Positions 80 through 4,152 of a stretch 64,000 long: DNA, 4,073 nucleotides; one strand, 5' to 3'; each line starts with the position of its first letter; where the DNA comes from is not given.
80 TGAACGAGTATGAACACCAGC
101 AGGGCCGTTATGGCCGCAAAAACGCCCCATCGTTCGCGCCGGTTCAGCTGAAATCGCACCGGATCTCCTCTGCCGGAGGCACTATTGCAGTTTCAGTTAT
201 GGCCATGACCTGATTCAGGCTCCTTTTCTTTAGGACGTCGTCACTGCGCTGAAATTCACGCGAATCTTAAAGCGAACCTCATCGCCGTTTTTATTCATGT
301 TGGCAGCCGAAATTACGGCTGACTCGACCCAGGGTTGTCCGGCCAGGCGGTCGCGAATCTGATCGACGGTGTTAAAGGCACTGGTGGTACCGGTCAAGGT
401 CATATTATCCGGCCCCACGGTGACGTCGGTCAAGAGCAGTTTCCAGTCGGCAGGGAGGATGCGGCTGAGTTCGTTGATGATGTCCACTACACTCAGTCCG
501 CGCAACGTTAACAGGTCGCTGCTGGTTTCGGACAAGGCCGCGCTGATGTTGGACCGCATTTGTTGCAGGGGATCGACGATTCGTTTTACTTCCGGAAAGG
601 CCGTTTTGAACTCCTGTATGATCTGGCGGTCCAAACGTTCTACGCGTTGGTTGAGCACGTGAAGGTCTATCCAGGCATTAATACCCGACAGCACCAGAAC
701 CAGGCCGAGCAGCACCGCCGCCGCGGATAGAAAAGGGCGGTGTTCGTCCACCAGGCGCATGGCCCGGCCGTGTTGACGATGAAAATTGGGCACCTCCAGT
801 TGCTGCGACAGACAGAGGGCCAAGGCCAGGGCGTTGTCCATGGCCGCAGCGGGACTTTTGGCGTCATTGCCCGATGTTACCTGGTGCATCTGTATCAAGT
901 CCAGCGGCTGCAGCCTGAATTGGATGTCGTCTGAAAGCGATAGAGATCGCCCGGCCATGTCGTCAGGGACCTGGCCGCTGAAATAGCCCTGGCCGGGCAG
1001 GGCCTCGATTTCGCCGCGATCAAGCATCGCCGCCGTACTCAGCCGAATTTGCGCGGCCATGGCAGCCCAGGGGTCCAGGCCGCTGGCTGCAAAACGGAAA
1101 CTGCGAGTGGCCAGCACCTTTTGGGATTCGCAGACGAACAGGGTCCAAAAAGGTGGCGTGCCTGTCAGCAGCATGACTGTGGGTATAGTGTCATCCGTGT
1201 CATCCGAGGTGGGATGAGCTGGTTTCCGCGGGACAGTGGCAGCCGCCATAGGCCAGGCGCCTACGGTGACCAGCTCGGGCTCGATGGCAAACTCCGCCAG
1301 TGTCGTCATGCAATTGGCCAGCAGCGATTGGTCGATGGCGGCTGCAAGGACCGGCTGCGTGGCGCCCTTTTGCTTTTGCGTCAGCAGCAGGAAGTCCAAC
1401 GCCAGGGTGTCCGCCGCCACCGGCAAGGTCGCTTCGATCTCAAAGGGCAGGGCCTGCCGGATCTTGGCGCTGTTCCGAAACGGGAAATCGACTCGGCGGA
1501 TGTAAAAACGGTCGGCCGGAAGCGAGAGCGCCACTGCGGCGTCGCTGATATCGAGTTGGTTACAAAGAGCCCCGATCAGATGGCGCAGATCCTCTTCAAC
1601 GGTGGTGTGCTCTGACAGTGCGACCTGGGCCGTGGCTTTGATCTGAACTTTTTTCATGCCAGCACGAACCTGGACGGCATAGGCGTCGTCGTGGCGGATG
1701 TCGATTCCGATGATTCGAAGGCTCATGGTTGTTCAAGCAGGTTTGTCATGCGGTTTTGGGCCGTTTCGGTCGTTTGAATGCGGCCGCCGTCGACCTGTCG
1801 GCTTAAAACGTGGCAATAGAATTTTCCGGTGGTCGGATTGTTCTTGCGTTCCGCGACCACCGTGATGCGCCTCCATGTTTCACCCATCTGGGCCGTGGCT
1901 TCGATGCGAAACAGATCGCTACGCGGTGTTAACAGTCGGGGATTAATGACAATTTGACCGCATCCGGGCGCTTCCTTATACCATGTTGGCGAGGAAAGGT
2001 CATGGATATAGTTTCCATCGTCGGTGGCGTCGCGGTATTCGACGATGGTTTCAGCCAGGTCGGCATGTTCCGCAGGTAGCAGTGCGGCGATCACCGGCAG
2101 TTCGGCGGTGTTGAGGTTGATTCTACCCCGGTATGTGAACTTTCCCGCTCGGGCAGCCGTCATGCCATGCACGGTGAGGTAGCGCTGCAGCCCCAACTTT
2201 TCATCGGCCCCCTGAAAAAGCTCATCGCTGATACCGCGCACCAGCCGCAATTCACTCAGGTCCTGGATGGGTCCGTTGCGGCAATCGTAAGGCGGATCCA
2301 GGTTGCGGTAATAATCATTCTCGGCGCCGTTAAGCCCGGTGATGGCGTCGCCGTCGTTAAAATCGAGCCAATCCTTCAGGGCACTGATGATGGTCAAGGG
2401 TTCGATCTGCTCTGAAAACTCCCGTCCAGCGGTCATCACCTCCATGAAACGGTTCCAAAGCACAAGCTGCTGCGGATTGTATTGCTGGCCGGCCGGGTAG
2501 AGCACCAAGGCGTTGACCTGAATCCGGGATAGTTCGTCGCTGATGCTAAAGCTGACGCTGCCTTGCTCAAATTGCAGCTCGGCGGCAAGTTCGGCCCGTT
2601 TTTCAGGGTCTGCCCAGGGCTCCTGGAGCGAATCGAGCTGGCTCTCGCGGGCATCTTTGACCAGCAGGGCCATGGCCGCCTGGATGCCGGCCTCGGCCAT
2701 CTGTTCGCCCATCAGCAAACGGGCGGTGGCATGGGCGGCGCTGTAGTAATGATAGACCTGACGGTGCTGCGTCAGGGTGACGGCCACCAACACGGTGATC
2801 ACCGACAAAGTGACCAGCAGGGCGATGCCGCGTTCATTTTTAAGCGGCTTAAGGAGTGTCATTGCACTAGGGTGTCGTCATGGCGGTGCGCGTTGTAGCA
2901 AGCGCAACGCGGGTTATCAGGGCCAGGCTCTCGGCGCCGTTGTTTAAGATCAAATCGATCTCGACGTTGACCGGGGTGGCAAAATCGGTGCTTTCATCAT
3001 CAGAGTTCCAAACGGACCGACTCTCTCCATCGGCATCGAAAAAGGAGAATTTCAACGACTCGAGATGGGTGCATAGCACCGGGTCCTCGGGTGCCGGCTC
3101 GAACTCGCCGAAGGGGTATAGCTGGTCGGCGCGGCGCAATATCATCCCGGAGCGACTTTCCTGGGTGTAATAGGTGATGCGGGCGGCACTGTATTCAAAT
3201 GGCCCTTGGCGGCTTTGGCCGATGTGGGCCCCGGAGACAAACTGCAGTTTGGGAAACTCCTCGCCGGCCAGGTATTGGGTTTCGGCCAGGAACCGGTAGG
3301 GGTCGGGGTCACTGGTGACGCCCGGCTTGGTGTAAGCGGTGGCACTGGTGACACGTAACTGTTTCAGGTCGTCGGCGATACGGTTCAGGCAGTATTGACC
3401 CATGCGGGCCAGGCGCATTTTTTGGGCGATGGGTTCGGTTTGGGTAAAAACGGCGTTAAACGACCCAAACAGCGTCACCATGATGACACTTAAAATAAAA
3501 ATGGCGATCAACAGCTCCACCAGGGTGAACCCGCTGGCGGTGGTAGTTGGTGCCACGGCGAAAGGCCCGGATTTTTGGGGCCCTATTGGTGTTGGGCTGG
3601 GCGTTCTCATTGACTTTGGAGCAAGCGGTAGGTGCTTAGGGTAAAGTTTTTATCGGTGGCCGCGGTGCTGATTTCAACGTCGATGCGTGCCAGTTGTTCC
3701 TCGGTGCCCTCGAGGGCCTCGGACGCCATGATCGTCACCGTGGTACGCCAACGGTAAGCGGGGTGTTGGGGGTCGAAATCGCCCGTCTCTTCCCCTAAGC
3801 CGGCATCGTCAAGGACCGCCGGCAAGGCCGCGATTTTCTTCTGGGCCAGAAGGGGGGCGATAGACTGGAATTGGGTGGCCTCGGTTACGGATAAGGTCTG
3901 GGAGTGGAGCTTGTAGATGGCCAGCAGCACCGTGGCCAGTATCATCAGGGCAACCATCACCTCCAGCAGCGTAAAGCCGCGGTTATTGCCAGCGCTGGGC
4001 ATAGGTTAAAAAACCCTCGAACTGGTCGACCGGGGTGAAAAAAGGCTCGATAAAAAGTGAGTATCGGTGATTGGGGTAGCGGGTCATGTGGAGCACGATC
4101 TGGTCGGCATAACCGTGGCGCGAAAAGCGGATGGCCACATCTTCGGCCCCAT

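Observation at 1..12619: Type IV pilus pilMNOPQ operon abutting a T2SS-like gspFGHIJKLM operon with no secretin, ATPase or GspC of its own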

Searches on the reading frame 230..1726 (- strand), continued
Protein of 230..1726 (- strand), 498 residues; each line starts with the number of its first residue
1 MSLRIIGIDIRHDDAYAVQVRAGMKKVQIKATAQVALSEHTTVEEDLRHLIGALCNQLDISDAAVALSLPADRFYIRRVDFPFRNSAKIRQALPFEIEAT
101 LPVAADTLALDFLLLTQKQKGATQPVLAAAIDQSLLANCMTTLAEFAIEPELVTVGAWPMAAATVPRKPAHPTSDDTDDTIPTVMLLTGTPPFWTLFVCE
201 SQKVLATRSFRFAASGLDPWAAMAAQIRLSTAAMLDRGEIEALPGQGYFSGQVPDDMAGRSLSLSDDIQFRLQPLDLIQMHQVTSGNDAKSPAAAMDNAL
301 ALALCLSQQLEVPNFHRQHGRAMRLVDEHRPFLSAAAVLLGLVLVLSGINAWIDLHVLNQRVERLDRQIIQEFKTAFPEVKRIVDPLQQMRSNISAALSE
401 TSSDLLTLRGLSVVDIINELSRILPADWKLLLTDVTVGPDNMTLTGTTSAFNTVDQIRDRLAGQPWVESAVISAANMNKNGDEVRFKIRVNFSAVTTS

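Call 35: search_protein_families(library=ncbifam, proteins=[L001:13839-15884:+, L001:15903-16520:+], max_evalue=0.001)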
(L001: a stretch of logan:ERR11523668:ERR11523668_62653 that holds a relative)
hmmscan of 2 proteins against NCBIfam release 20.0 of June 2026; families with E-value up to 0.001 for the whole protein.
L001:13839-15884:+ (681 aa): 8 families
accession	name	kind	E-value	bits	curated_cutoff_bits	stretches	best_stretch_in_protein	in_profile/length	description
TIGR02517.1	type_II_gspD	equivalog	5.7e-160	533.7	351.35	1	46-629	1-599/600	type II secretion system secretin GspD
TIGR02515.1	IV_pilus_PilQ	subfamily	2.6e-74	250.7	284.35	2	288-621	102-428/428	type IV pilus secretin PilQ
NF010083.0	PRK13568.1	equivalog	4e-43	147.7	554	2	455-621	257-418/419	DNA uptake porin HofQ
TIGR02516.1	type_III_yscC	equivalog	1.2e-42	146.1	238.45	1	298-621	175-462/463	type III secretion system outer membrane ring subunit SctC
NF007851.2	PRK10560.1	exception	1.7e-36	126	598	2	321-621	138-410/412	DNA uptake porin HofQ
TIGR02519.1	pilus_MshL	equivalog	5.3e-36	124.1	250.2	1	332-620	4-290/290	pilus (MSHA type) biogenesis protein MshL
NF042912.1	Amuc_1098_fam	equivalog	1.7e-21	76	750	1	548-621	724-797/805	Amuc_1098 family type IV pilus outer membrane protein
NF011873.0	PRK15346.1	equivalog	4e-20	72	524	1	454-615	333-488/499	EscC/YscC/HrcC family type III secretion system outer membrane ring protein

L001:15903-16520:+ (206 aa): 2 families
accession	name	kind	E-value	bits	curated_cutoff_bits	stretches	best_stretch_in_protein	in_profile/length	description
TIGR02538.1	type_IV_pilB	equivalog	2.2e-10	39.8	675.65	1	6-205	2-189/564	type IV-A pilus assembly ATPase PilB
TIGR02533.1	type_II_gspE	equivalog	1.3e-09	37.2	630.25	1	114-205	24-117/486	type II secretion system ATPase GspE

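Call 37: find_related_loci(query=A1, collection=genome_contigs, flank=10000)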
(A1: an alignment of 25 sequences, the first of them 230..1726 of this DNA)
Query A1 (498 aa) in genome_contigs; peptide patterns used: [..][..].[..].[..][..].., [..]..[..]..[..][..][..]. (x = any residue, [..] = any of these).
408 stretches matched a pattern; 321 encode a relative of the query (tblastn E <= 1e-3); the best 80 are kept; 80 distinct loci.
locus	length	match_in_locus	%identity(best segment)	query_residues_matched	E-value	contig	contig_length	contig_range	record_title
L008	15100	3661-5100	31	1-492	2e-69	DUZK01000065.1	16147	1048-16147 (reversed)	MAG TPA_asm: Deltaproteobacteria bacterium isolate MAG_15370_dsfb_81 Ga0180009_10004149, whole genome shotgun sequence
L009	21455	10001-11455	32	1-494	4e-69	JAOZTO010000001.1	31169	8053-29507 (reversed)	MAG: Desulfocapsa sp. isolate GMC8_bin_18_sub GMC8_701_length_31169_cov_11.854214, whole genome shotgun sequence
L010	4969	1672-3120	31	1-491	3e-69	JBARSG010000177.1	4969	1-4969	MAG: Desulfobacterales bacterium isolate MFD12959_ilm_asm_bin44 k127_277813, whole genome shotgun sequence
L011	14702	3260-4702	30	1-490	3e-68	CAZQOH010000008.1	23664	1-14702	MAG TPA_asm: uncultured Desulfobacterales bacterium isolate SRP200020_co1_95 genome assembly, contig: NODE_2825_length_2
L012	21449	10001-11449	30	1-491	1e-67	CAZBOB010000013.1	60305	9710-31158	MAG TPA_asm: uncultured Desulfobacteraceae bacterium isolate binchicken_co34_357 genome assembly, contig: NODE_606_lengt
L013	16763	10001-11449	30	1-491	2e-67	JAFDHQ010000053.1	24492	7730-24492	MAG: Deltaproteobacteria bacterium isolate Meg22_1214_Bin_280 Meg22_1214_Bin_280_scaffold_15036, whole genome shotgun se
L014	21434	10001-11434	29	1-490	7e-66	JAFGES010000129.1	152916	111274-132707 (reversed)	MAG: Desulfobacterales bacterium isolate Zod_Metabat.1250 k87_14121734, whole genome shotgun sequence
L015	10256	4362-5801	32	1-492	4e-66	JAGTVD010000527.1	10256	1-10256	MAG: Desulfatitalea sp. isolate SH-MAG143 SH-MAG143_contig_000527, whole genome shotgun sequence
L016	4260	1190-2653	30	1-496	7e-66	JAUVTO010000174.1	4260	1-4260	MAG: Desulfobacterales bacterium isolate CSMAG_768 CSMAG_768_k141_984032_length_4260_cov_15.0000, whole genome shotgun s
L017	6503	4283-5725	30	1-491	2e-65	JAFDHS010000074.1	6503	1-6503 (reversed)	MAG: Deltaproteobacteria bacterium isolate Meg22_1214_Bin_289 Meg22_1214_Bin_289_scaffold_59516, whole genome shotgun se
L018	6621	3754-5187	30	1-490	3e-65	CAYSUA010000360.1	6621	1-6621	MAG TPA_asm: uncultured Desulfobacteraceae bacterium isolate SRP200020_co7_102 genome assembly, contig: NODE_8145_length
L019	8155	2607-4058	30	1-492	7e-65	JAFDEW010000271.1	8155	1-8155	MAG: Deltaproteobacteria bacterium isolate Meg19_46_Bin_253 Meg19_46_Bin_253_scaffold_66770, whole genome shotgun sequen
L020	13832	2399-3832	30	1-490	2e-64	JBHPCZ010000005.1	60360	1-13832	Thermodesulfobacteriota bacterium isolate SAG AM-311-M20 NODE_5_length_60360_cov_26.178658, whole genome shotgun sequenc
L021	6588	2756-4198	29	1-490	1e-64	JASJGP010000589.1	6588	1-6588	MAG: Desulfobacterales bacterium isolate ChS5.bin.48 ChesSed_k141_48253, whole genome shotgun sequence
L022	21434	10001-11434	28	1-491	3e-64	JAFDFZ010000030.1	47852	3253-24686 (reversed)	MAG: Deltaproteobacteria bacterium isolate Meg22_1012_Bin_121 Meg22_1012_Bin_121_scaffold_1510, whole genome shotgun seq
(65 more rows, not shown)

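Call 42: find_homologous_proteins(query=L001:15903-16520:+, max_evalue=1e-20)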
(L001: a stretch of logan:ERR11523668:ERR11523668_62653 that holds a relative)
Query L001:15903-16520:+ (206 aa): 60 proteins with E <= 1e-20 among 1032 candidates.
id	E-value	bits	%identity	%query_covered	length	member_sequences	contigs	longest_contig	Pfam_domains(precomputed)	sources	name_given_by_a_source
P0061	2.1e-62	229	96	55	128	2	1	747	-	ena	-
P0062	7.4e-47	178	50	100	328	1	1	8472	PF05157.21,PF00437.27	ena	-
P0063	1.0e-46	177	49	99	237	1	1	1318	PF05157.21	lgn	-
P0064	1.2e-45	174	47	100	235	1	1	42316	PF05157.21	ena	-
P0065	1.0e-44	171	46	100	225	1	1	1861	PF05157.21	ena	-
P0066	1.2e-44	171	47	100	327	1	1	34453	PF05157.21,PF00437.27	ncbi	-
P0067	4.9e-44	169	48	100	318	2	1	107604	PF05157.21,PF00437.27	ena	-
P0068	7.0e-44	168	48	100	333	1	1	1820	PF05157.21,PF00437.27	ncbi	-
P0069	7.0e-44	168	49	98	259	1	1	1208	PF05157.21,PF00437.27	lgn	-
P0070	8.3e-44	168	47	98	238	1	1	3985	PF05157.21,PF00437.27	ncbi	ncbi:MAG: type II secretion system protein GspE, partial [Desulfobacterales bacterium]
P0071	3.1e-43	166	47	100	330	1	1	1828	PF05157.21,PF00437.27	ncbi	-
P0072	3.7e-43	166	48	100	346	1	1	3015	PF05157.21,PF00437.27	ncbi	ncbi:MAG: ATPase, T2SS/T4P/T4SS family, partial [Desulfosarcina sp.]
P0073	1.3e-42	164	46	100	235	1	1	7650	PF05157.21,PF00437.27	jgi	jgi:general secretion pathway protein E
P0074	1.4e-42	164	47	100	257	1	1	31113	PF05157.21,PF00437.27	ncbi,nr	ncbi:MAG: Flp pilus assembly complex ATPase component TadA, partial [Deltaproteobacteria bacterium]|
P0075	3.8e-42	163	48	98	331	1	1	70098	PF05157.21,PF00437.27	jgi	jgi:general secretion pathway protein E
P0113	1.3e-24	105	87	33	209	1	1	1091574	PF00437.27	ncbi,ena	-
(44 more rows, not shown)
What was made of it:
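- Tried and rejected: A search for the organism's full-length GspE using the 206-aa fragment returned mostly partial proteins (call 42).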

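Call 43: find_encoding_contigs(protein=P0113, flank=10000, max_places=3)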
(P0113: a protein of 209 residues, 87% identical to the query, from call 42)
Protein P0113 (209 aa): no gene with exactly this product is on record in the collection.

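Call 53: find_encoding_contigs(protein=P0168, flank=10000, max_places=3)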
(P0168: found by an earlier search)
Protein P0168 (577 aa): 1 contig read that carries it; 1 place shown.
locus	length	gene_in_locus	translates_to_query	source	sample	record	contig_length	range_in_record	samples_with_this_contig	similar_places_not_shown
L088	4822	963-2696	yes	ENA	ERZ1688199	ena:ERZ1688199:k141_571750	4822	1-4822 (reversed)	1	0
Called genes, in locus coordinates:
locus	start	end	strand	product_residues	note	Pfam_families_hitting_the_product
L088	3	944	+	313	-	?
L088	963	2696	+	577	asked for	PF05157:MshEN (faint), PF00437:T2SSE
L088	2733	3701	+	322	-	PF09976:TPR_21 (weak)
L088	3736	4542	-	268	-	PF13432:TPR_16 (faint), PF17874:TPR_MalT (faint), PF00515:TPR_1 (faint), PF13174:TPR_6 (faint), PF07719:TPR_2 (weak), PF13414:TPR_11 (weak), PF14559:TPR_19, PF13424:TPR_12 (weak), +6 more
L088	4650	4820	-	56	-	?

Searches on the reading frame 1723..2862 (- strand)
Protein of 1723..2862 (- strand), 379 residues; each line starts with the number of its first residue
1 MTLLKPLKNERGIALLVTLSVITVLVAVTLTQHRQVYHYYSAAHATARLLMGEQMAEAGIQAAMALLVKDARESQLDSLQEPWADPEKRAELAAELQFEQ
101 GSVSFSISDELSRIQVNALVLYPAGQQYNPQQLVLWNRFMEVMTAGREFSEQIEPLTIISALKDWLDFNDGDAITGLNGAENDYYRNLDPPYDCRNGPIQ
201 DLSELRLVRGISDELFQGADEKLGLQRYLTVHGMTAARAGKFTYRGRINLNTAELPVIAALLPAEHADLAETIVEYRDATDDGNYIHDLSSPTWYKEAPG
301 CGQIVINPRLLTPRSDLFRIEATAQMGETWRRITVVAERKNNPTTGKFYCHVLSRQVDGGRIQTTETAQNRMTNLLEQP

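Call 8: search_protein_families(library=pfam, proteins=[window:1723-2862:-], max_evalue=0.01)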
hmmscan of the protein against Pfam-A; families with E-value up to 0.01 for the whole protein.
window:1723-2862:- (379 aa): 3 families
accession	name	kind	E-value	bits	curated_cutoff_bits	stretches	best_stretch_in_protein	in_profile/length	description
PF21687.3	T2SSK_1st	-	1.3e-13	52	26.2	1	113-217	2-96/107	Type II secretion system (T2SS), protein K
PF12836.13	HHH_3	-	6e-05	23.5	27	0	247-279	5-36/65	Helix-hairpin-helix motif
PF03934.19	T2SSK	-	8e-05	23.4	24.2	1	248-279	1-32/63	Type II secretion system (T2SS), protein K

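Call 33: search_protein_families(library=ncbifam, proteins=[window:1723-2862:-], max_evalue=0.001)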
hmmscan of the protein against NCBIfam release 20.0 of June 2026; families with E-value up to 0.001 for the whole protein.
window:1723-2862:- (379 aa): 1 family
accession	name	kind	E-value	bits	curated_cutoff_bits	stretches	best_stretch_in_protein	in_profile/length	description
NF037980.1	T2SS_GspK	equivalog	1.8e-32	113.1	130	1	10-341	1-298/307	type II secretion system minor pseudopilin GspK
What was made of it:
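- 1723..2862 (-): gspK (379 aa), minor pseudopilin. PF21687 T2SSK_1st E=1.3e-13 (call 8); NF037980 GspK 113 bits against cut-off 130 (call 33)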

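Call 40: find_encoding_contigs(protein=window:1723-2862:-, flank=10000, max_places=10)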
Protein window:1723-2862:- (379 aa): 1 contig read that carries it; 1 place shown.
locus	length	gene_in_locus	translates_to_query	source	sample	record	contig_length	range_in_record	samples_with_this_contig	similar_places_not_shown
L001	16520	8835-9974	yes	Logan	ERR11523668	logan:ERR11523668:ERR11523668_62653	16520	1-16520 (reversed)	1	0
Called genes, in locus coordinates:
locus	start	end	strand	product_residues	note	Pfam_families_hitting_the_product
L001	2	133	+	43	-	?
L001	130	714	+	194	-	PF05137:PilN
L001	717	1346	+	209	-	PF04350:PilO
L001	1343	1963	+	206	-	PF04351:PilP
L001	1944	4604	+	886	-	PF11741:AMIN, PF21305:type_II_gspD_N0, PF07660:STN (weak), PF03958:Secretin_N, PF00263:Secretin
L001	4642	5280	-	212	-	-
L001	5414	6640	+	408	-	PF28597:T2SSF_N, PF00482:T2SSF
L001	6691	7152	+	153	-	PF07963:N_methyl, PF08334:T2SSG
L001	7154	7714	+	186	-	PF07963:N_methyl (weak)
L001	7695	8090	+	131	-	PF07963:N_methyl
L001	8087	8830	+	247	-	PF07963:N_methyl (weak), PF11612:T2SSJ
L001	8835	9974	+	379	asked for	PF21687:T2SSK_1st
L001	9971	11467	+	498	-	PF11104:PilM_2 (weak), PF12693:GspL_C, PF05137:PilN (weak)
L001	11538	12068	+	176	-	-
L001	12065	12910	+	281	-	-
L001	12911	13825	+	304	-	PF11356:T2SSC, PF13180:PDZ_2, PF17820:PDZ_6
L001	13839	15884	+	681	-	PF21305:type_II_gspD_N0, PF03958:Secretin_N, PF00263:Secretin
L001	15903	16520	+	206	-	?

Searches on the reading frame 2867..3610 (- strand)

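Call 8: search_protein_families(library=pfam, proteins=[window:2867-3610:-], max_evalue=0.01)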
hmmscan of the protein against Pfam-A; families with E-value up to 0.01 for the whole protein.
window:2867-3610:- (247 aa): 2 families
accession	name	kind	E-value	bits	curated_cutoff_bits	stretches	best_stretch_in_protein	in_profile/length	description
PF07963.17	N_methyl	-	5.6e-06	26.1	21.2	1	26-47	5-26/27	Prokaryotic N-terminal methylation motif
PF11612.13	T2SSJ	-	1.8e-05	25.5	28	1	99-227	15-135/140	Type II secretion system (T2SS), protein J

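Call 33: search_protein_families(library=ncbifam, proteins=[window:2867-3610:-], max_evalue=0.001)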
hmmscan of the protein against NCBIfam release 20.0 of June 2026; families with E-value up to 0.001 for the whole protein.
window:2867-3610:- (247 aa): 7 families
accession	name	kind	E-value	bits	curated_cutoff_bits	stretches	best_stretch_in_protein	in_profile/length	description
NF041013.1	T4P_ComGE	equivalog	1.4e-07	31.5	49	1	26-82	4-60/83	competence type IV pilus minor pilin ComGE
TIGR02599.1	TIGR02599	subfamily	1e-06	28.3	256.5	1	27-132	1-112/361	Verru_Chthon cassette protein C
TIGR01711.1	gspJ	equivalog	1.5e-06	28.1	64.85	1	27-222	2-179/192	type II secretion system minor pseudopilin GspJ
TIGR02532.1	IV_pilin_GFxxxE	domain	8.7e-05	22.2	16.3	1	26-45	2-21/24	prepilin-type N-terminal cleavage/methylation domain-containing protein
NF040982.1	ComGD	equivalog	0.00034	21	70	1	26-59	2-35/139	competence type IV pilus minor pilin ComGD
NF007848.0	PRK10557.1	equivalog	0.00039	19.8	120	1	23-83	8-68/192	prepilin peptidase-dependent protein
NF041002.1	pilin_ComGF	equivalog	0.00092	19.4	80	0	26-60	2-36/139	competence type IV pilus minor pilin ComGF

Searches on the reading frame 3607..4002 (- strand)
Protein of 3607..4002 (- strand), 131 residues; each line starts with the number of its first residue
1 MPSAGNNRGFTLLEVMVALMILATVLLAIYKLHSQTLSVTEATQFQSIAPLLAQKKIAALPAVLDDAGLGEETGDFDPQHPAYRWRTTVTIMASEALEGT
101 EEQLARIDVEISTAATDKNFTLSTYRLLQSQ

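Call 3: search_protein_families(library=pfam, proteins=[window:3607-4002:-], max_evalue=0.01)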
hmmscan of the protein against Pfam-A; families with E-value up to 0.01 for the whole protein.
window:3607-4002:- (131 aa): 1 family
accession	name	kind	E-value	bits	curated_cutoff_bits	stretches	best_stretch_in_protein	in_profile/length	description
PF07963.17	N_methyl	-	2.4e-09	36.8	21.2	1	6-30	3-27/27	Prokaryotic N-terminal methylation motif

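Call 33: search_protein_families(library=ncbifam, proteins=[window:3607-4002:-], max_evalue=0.001)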
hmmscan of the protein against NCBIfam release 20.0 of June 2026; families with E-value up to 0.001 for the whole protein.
window:3607-4002:- (131 aa): 9 families
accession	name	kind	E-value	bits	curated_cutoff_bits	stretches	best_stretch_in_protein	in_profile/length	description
TIGR02532.1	IV_pilin_GFxxxE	domain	4.4e-08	32.6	16.3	1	8-30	2-24/24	prepilin-type N-terminal cleavage/methylation domain-containing protein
TIGR02523.1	type_IV_pilV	equivalog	4.6e-08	33.7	52.2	1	8-55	2-49/139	type IV pilus modification protein PilV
TIGR01707.1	gspI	equivalog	5.6e-08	33.2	44.35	1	9-96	1-88/101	type II secretion system minor pseudopilin GspI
NF047828.1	T3SSXpsI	equivalog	1.9e-07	31.1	150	1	8-112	2-110/132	type II secretion system protein XpsI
NF041002.1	pilin_ComGF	equivalog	2.1e-05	24.8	80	1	7-43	1-37/139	competence type IV pilus minor pilin ComGF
NF041013.1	T4P_ComGE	equivalog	2.2e-05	24.5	49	1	6-32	2-28/83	competence type IV pilus minor pilin ComGE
TIGR01711.1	gspJ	equivalog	5.9e-05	23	64.85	1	8-46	1-39/192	type II secretion system minor pseudopilin GspJ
NF040982.1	ComGD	equivalog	0.00027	21.3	70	1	7-45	1-39/139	competence type IV pilus minor pilin ComGD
TIGR01708.2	typeII_sec_gspH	equivalog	0.00056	19.9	80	1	8-70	2-62/169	type II secretion system minor pseudopilin GspH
